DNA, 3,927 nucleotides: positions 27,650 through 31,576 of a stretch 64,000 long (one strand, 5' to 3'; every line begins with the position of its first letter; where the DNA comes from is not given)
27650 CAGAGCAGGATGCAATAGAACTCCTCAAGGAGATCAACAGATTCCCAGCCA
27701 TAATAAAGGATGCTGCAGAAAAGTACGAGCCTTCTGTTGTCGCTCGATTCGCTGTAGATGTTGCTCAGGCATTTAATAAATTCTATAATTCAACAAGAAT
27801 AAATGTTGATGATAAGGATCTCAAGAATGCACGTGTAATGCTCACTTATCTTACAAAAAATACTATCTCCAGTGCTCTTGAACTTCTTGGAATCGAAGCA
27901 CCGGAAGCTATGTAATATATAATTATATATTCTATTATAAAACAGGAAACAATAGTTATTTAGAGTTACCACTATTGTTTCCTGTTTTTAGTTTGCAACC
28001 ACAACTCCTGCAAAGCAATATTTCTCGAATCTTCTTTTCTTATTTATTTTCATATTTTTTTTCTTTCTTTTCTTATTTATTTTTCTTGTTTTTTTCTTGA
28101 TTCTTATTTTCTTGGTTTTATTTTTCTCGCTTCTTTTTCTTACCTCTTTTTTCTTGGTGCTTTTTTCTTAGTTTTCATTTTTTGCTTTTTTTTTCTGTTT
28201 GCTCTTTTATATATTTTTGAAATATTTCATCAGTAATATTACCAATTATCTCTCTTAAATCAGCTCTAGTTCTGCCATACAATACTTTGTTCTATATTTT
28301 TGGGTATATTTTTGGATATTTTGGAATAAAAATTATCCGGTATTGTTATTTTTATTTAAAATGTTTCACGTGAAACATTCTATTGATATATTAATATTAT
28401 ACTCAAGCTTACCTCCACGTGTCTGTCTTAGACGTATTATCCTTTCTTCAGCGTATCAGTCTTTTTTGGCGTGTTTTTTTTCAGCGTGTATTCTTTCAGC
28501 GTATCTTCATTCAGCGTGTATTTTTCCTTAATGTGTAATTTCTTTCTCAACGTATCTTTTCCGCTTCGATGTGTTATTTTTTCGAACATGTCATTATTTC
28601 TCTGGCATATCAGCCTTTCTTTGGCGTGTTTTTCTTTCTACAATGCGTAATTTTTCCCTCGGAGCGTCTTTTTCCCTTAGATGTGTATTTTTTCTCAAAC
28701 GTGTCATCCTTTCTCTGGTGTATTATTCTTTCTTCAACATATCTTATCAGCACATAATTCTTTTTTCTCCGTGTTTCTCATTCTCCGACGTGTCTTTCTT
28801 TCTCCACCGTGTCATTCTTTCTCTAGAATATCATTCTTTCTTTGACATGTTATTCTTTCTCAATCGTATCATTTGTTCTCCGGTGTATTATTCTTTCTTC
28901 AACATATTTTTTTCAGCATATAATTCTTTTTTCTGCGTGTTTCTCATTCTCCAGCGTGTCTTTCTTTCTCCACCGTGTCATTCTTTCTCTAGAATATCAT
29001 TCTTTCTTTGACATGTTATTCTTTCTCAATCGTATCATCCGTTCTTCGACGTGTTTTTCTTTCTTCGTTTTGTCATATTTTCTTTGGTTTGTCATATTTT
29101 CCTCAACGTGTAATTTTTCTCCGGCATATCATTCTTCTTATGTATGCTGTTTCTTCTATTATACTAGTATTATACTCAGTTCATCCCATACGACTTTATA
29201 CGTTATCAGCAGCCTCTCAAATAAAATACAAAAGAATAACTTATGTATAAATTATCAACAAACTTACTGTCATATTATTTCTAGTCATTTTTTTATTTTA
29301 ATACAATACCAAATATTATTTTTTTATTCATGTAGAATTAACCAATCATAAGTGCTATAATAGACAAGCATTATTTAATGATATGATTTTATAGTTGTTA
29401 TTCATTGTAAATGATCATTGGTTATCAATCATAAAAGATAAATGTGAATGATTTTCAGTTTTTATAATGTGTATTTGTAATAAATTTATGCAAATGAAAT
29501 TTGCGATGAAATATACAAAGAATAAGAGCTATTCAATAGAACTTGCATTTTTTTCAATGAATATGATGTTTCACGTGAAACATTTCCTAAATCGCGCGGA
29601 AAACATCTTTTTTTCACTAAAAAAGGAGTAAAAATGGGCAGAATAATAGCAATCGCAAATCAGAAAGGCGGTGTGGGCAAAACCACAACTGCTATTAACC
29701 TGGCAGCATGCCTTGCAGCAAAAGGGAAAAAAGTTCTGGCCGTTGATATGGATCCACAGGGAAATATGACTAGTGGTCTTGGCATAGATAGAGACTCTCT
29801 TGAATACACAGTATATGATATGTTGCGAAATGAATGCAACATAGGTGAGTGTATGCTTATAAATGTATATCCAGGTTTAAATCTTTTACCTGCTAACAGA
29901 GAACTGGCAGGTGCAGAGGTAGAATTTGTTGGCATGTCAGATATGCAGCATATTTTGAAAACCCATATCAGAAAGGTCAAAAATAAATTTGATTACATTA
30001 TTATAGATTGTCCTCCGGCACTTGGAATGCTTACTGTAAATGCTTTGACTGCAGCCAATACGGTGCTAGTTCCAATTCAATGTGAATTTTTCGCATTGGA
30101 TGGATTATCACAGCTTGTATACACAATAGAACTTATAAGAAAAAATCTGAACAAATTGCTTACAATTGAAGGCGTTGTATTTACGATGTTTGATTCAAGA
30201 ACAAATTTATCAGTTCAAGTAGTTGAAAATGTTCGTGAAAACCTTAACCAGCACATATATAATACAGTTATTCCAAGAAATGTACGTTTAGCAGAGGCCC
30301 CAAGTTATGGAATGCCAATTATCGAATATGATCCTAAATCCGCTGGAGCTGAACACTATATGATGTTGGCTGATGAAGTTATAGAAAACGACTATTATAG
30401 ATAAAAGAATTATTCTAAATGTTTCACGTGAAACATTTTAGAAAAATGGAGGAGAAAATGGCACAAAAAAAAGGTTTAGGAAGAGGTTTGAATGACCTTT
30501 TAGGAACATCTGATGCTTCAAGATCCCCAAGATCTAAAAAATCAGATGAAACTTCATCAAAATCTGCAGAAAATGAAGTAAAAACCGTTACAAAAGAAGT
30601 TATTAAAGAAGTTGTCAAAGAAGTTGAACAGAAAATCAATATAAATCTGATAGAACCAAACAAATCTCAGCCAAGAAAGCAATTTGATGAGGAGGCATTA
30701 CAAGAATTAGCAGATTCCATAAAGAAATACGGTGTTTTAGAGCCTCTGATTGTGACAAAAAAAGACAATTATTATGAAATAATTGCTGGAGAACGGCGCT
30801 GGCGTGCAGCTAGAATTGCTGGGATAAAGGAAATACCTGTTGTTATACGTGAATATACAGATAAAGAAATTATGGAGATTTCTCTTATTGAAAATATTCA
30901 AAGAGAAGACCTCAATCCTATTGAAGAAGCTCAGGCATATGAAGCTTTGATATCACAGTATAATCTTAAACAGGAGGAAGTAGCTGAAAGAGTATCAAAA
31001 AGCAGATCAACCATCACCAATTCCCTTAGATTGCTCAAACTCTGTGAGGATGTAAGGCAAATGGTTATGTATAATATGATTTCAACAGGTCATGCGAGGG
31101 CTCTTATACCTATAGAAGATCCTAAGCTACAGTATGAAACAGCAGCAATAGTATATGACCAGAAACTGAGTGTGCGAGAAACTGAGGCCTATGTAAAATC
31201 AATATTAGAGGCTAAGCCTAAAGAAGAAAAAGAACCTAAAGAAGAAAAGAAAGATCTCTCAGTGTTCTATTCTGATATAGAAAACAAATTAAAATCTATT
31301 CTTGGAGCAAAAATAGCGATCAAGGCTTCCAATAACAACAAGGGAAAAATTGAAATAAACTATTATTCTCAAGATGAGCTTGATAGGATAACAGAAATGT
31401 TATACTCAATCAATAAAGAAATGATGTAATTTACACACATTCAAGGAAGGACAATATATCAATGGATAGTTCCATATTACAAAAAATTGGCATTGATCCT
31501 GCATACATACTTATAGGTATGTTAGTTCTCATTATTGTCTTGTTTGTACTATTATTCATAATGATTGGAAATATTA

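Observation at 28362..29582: parS-bracketed ~40-unit 19-bp direct-repeat array with strong purine/pyrimidine strand asymmetry, immediately upstream of parAB near oriC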

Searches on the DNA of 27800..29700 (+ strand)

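Call 5: search_rna_families(source=window, start=27800, end=29700, threshold=evalue, max_evalue=10)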
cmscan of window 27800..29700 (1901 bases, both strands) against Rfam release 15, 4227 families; matches with E-value up to 10: 9.
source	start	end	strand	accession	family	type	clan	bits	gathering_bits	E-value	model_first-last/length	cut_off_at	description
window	27943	27988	+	RF04344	Plastid-psbA-3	Cis-reg;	CL00153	33.9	48.4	0.00053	1-57/57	no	Plastid-psbA-3 3UTR RNA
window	27939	27984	-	RF04344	Plastid-psbA-3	Cis-reg;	CL00153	32.5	48.4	0.0012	1-57/57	no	Plastid-psbA-3 3UTR RNA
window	27922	28004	-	RF01896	mir-142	Gene; miRNA;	-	24.6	57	0.044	1-85/85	no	mir-142 microRNA precursor family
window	27927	27996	-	RF00834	mir-268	Gene; miRNA;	-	22.3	47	0.5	1-89/89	no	mir-268 microRNA precursor family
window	27888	27934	+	RF00161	nos_TCE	Cis-reg;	-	19.1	60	1.7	1-64/64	no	Nanos 3' UTR translation control element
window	27855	27988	-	RF01775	RsaOG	Gene; sRNA;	-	18.3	50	9.4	1-147/147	no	RNA S.aureus Orsay G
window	27806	27844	+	RF01099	PK-IAV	Cis-reg;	-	15.2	47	8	1-48/48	no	Pseudoknot of influenza A virus gene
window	28677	28758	-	RF00026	U6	Gene; snRNA; splicing;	CL00009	14.1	44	3.4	1-105/105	no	U6 spliceosomal RNA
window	28443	28486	-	RF00382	DnaX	Cis-reg; frameshift_element;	-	14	35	6.3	1-65/65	no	DnaX ribosomal frameshifting element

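Call 33: search_dna_similar(query=window:28400-29160:+, collection=plasmids, mode=distant, max_evalue=0.001)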
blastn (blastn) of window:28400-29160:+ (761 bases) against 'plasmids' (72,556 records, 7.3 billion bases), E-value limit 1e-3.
No match.

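Call 34: search_dna_similar(query=window:28400-29160:+, collection=phages, mode=distant, max_evalue=0.001)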
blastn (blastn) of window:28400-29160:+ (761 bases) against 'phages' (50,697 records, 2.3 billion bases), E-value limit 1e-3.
No match.

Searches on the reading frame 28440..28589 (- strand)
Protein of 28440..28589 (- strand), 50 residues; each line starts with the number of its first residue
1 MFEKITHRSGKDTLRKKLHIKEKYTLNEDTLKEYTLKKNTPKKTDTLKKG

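Call 52: search_protein_families(library=pfam, proteins=[window:28440-28589:-], max_evalue=0.1)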
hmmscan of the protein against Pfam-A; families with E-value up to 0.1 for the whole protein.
window:28440-28589:- (50 aa): 0 families

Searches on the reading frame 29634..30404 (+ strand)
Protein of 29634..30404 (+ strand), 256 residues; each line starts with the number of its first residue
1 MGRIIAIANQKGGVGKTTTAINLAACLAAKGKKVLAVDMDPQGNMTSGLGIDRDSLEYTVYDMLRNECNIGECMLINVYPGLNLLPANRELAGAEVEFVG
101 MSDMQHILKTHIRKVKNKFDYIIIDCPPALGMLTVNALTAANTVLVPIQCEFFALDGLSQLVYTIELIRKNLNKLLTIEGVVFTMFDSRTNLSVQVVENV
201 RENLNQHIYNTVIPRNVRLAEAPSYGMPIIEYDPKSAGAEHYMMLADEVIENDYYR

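Call 16: find_encoding_contigs(protein=window:29634-30404:+, flank=5000, max_places=10)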
Protein window:29634-30404:+ (256 aa): 23 contigs read that carry it; 10 places shown.
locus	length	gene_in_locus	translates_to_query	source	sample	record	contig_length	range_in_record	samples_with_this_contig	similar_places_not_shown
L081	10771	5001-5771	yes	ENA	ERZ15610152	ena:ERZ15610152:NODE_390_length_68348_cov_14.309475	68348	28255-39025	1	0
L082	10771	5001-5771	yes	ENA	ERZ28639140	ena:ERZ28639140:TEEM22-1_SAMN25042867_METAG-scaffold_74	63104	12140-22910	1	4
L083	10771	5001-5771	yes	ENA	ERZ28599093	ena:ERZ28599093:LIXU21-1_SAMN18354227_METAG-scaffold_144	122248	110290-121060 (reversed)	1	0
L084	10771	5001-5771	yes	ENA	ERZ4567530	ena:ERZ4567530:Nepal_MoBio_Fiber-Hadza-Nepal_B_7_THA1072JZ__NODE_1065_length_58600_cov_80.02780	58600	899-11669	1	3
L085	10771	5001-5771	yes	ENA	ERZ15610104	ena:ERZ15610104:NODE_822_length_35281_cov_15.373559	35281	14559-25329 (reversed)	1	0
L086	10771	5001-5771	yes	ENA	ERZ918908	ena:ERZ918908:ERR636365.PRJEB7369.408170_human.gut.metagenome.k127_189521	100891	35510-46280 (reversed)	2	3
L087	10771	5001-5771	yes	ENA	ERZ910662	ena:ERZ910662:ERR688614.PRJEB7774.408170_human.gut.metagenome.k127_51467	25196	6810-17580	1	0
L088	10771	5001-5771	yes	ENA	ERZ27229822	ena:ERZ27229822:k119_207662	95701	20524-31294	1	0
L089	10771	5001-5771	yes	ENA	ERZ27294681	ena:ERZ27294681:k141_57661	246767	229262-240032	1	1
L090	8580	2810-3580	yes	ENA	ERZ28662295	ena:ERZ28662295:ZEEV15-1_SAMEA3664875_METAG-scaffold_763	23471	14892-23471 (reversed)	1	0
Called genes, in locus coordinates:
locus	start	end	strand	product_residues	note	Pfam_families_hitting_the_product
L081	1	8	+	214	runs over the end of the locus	PF13847:Methyltransf_31 (weak), PF24675:NpmA (weak), PF02390:Methyltransf_4, PF13649:Methyltransf_25 (faint)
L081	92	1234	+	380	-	PF02518:HATPase_c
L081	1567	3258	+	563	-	PF03485:Arg_tRNA_synt_N, PF00750:tRNA-synt_1d, PF05746:DALR_1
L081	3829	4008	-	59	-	-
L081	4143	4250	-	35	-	-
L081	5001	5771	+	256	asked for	PF00142:Fer4_NifH, PF01656:CbiA, PF02374:ArsA_ATPase (weak), PF06564:CBP_BcsQ, PF09140:MipZ, PF10609:ParA, PF13614:AAA_31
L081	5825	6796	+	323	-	PF02195:ParB_N, PF17762:HTH_ParB, PF23552:ParB_C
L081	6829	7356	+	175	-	PF14584:DUF4446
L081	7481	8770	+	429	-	PF02403:Seryl_tRNA_N, PF00587:tRNA-synt_2b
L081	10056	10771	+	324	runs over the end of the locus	PF00929:RNase_T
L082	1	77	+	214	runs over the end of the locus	PF13847:Methyltransf_31 (weak), PF24675:NpmA (weak), PF02390:Methyltransf_4, PF13649:Methyltransf_25 (faint)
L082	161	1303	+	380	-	PF02518:HATPase_c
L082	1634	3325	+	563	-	PF03485:Arg_tRNA_synt_N, PF00750:tRNA-synt_1d, PF05746:DALR_1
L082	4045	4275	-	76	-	-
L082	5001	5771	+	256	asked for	PF00142:Fer4_NifH, PF01656:CbiA, PF02374:ArsA_ATPase (weak), PF06564:CBP_BcsQ, PF09140:MipZ, PF10609:ParA, PF13614:AAA_31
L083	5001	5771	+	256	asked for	PF00142:Fer4_NifH, PF01656:CbiA, PF02374:ArsA_ATPase (weak), PF06564:CBP_BcsQ, PF09140:MipZ, PF10609:ParA, PF13614:AAA_31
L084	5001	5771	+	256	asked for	PF00142:Fer4_NifH, PF01656:CbiA, PF02374:ArsA_ATPase (weak), PF06564:CBP_BcsQ, PF09140:MipZ, PF10609:ParA, PF13614:AAA_31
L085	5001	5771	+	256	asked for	PF00142:Fer4_NifH, PF01656:CbiA, PF02374:ArsA_ATPase (weak), PF06564:CBP_BcsQ, PF09140:MipZ, PF10609:ParA, PF13614:AAA_31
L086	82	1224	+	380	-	PF02518:HATPase_c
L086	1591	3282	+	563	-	PF03485:Arg_tRNA_synt_N, PF00750:tRNA-synt_1d, PF05746:DALR_1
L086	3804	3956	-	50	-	-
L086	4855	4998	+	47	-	-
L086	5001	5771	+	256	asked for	PF00142:Fer4_NifH, PF01656:CbiA, PF02374:ArsA_ATPase (weak), PF06564:CBP_BcsQ, PF09140:MipZ, PF10609:ParA, PF13614:AAA_31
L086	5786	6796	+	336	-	PF02195:ParB_N, PF17762:HTH_ParB, PF23552:ParB_C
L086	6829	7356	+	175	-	PF14584:DUF4446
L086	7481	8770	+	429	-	PF02403:Seryl_tRNA_N, PF00587:tRNA-synt_2b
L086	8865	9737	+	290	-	PF12997:DUF3881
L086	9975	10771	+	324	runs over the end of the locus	PF00929:RNase_T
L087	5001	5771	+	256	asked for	PF00142:Fer4_NifH, PF01656:CbiA, PF02374:ArsA_ATPase (weak), PF06564:CBP_BcsQ, PF09140:MipZ, PF10609:ParA, PF13614:AAA_31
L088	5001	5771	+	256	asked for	PF00142:Fer4_NifH, PF01656:CbiA, PF02374:ArsA_ATPase (weak), PF06564:CBP_BcsQ, PF09140:MipZ, PF10609:ParA, PF13614:AAA_31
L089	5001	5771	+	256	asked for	PF00142:Fer4_NifH, PF01656:CbiA, PF02374:ArsA_ATPase (weak), PF06564:CBP_BcsQ, PF09140:MipZ, PF10609:ParA, PF13614:AAA_31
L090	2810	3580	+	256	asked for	PF00142:Fer4_NifH, PF01656:CbiA, PF02374:ArsA_ATPase (weak), PF06564:CBP_BcsQ, PF09140:MipZ, PF10609:ParA, PF13614:AAA_31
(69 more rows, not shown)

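Call 48: list_cluster_members(proteins=[window:29634-30401:+, window:26224-27912:+])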
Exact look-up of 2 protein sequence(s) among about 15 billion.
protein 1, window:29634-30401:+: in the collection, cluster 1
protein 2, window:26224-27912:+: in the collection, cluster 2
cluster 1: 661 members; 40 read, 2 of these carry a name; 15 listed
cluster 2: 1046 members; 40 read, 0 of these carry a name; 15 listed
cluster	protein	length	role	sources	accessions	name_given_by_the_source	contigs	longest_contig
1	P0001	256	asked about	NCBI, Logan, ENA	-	-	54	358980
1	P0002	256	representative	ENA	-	-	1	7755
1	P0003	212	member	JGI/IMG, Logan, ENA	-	chromosome partitioning protein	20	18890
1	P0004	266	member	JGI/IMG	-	chromosome partitioning protein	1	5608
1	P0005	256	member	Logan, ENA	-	-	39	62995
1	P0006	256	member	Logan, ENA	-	-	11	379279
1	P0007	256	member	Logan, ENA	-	-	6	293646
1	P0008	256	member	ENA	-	-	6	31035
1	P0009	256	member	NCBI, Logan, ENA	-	-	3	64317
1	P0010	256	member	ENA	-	-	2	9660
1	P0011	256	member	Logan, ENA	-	-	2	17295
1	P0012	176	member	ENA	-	-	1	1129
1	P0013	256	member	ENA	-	-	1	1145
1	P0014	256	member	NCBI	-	-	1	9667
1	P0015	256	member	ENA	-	-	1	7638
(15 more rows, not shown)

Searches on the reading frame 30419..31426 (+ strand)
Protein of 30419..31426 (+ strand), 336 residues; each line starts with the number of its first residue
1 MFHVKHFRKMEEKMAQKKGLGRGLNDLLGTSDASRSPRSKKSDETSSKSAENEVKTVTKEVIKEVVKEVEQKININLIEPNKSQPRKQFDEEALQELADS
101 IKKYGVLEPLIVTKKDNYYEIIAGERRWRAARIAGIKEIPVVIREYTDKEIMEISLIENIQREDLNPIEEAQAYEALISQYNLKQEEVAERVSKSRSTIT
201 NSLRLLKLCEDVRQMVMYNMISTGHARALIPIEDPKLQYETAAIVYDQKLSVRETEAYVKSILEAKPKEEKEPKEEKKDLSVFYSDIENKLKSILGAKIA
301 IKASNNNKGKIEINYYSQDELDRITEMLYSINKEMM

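Call 11: find_related_loci(query=window:30419-31426:+, collection=genome_contigs, flank=10000)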
Query window:30419-31426:+ (336 aa) in genome_contigs; peptide patterns used: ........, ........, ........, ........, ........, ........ (x = any residue, [..] = any of these).
296 stretches matched a pattern; 86 encode a relative of the query (tblastn E <= 1e-3); the best 80 are kept; 80 distinct loci.
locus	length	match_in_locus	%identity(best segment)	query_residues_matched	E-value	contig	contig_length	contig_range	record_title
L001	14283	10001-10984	95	9-336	0e+0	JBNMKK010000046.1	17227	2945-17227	MAG: Coprococcus sp. isolate CM_BacCop1565.45 k141_186666_length_17227_cov_24.2515, whole genome shotgun sequence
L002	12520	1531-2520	89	6-336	0e+0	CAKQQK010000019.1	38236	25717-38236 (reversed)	MAG: uncultured Coprococcus sp. isolate REFINED_METABAT215_TOP10_CONTIGS_1500_ASSEMBLY_K77_MERGED__Hadza_MoBio_hadza-E-H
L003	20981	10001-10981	87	9-336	0e+0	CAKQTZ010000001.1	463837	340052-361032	MAG: uncultured Coprococcus sp. isolate REFINED_METABAT215_TOP10_CONTIGS_1500_ASSEMBLY_K77_MERGED__Hadza_MoBio_hadza-I-L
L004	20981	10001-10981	86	9-336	8e-174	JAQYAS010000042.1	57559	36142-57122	MAG: Clostridiales bacterium isolate SUG1695 k141_54968, whole genome shotgun sequence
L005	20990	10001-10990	87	6-336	1e-170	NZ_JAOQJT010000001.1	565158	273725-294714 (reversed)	Coprococcus aceti strain H2_11 .13414_6_27.1, whole genome shotgun sequence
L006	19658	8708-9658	77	14-332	5e-148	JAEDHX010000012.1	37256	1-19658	MAG: Coprococcus sp. isolate MAG147 NODE_732_length_37256_cov_6.960377, whole genome shotgun sequence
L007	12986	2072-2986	62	14-330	7e-127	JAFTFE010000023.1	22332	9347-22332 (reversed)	MAG: Lachnospiraceae bacterium isolate RGIG3763 Roe_deer_Abomasum-2__c23625, whole genome shotgun sequence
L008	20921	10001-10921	55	16-331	1e-105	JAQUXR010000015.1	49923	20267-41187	MAG: Lachnospiraceae bacterium isolate STD2_218 NODE_2319_length_49923_cov_25.833039_Sandtown_D2, whole genome shotgun s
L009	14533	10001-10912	55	13-332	6e-104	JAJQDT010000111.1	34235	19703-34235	MAG: Lachnospiraceae bacterium isolate MI.11_2 NODE_140_length_34235_cov_33.072850, whole genome shotgun sequence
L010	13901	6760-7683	57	9-332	1e-103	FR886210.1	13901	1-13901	Eubacterium sp. CAG:248 genomic scaffold, scf109, whole genome shotgun sequence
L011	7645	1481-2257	61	70-333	3e-101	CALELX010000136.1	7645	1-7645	MAG TPA_asm: uncultured Lachnospira sp. isolate SRR1747018_bin.70_CONCOCT_v1.1_MAG genome assembly, contig: ERZ808240.74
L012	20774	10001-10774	61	70-332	3e-101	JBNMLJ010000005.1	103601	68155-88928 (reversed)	MAG: Lachnospira sp. isolate CM_BacLac128.20 k141_181679_length_103601_cov_20.0023, whole genome shotgun sequence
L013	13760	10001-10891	55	15-331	2e-100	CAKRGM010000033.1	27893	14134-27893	MAG: uncultured Lachnospiraceae bacterium isolate REFINED_METABAT215_TOP10_CONTIGS_1500_ASSEMBLY_K77_MERGED__Nepal_MoBio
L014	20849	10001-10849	52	17-328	2e-100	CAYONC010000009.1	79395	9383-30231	MAG TPA_asm: uncultured Butyrivibrio sp. isolate SRP225648_co1_116 genome assembly, contig: NODE_426_length_79395_cov_39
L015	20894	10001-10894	54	14-331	2e-100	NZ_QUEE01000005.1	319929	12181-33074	Lachnotalea sp. AF33-28 AF33-28.Scaf5, whole genome shotgun sequence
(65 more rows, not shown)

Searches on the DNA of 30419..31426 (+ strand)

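Call 43: search_rna_families(sources=[L001, L003, L004, L005, L006, L013], threshold=gathering)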
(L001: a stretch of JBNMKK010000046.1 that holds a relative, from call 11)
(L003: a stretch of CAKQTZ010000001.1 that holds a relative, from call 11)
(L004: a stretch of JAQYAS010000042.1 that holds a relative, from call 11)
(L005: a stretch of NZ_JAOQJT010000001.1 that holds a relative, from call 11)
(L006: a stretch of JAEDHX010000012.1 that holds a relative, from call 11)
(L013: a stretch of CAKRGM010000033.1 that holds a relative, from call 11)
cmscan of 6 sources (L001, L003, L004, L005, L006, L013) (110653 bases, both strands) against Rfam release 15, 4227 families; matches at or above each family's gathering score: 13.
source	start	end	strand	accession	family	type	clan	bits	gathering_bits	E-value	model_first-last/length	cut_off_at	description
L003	13919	13992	+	RF00005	tRNA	Gene; tRNA;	CL00001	70.4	29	4.3e-13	1-71/71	no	tRNA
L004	14001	14074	+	RF00005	tRNA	Gene; tRNA;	CL00001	70.4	29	4.3e-13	1-71/71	no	tRNA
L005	14088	14161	+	RF00005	tRNA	Gene; tRNA;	CL00001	68.5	29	1.4e-12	1-71/71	no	tRNA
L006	12563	12636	+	RF00005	tRNA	Gene; tRNA;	CL00001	68.2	29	1.7e-12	1-71/71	no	tRNA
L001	14169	14242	+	RF00005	tRNA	Gene; tRNA;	CL00001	65.7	29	8.4e-12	1-71/71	no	tRNA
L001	3393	3465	-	RF00005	tRNA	Gene; tRNA;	CL00001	62.7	29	5.5e-11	1-71/71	no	tRNA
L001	3606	3678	-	RF00005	tRNA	Gene; tRNA;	CL00001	62.7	29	5.5e-11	1-71/71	no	tRNA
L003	3570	3642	-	RF00005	tRNA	Gene; tRNA;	CL00001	62.7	29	5.5e-11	1-71/71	no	tRNA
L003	3815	3887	-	RF00005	tRNA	Gene; tRNA;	CL00001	62.7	29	5.5e-11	1-71/71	no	tRNA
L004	3900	3972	-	RF00005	tRNA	Gene; tRNA;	CL00001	62.7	29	5.5e-11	1-71/71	no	tRNA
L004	4146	4218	-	RF00005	tRNA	Gene; tRNA;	CL00001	62.7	29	5.5e-11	1-71/71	no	tRNA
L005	3644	3716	-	RF00005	tRNA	Gene; tRNA;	CL00001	62.7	29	5.5e-11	1-71/71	no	tRNA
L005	3889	3961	-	RF00005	tRNA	Gene; tRNA;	CL00001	62.7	29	5.5e-11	1-71/71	no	tRNA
